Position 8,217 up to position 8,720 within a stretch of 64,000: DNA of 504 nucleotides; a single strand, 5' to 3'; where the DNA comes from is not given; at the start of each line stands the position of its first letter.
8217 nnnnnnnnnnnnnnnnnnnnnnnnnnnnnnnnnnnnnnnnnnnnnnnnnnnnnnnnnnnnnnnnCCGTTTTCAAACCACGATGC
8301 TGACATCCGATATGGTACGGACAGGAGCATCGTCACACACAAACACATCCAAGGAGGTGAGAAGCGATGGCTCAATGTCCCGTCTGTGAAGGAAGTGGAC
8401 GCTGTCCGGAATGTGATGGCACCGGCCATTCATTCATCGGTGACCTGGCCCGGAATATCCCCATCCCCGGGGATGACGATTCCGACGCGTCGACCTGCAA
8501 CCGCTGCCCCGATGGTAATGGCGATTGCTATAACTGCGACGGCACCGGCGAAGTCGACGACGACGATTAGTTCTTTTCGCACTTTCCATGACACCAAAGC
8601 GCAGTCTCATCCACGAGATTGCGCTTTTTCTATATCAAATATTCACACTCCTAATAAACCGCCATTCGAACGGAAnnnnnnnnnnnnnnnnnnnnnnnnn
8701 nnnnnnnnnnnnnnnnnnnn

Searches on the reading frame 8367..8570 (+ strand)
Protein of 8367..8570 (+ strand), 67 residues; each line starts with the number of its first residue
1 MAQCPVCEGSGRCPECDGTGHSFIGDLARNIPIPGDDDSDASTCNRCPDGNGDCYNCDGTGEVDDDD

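Call 21: search_protein_families(library=pfam, proteins=[window:8367-8570:+], max_evalue=0.001)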
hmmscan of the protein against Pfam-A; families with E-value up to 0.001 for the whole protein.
window:8367-8570:+ (67 aa): 1 family
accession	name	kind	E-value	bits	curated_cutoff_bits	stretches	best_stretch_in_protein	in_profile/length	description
PF25433.1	DUF7895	-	0.00014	22.6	27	1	2-22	3-23/75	Domain of unknown function (DUF7895)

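Call 60: search_protein_families(library=ncbifam, proteins=[window:8367-8570:+], max_evalue=0.00001)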
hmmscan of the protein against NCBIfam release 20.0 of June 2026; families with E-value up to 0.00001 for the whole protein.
window:8367-8570:+ (67 aa): 0 families
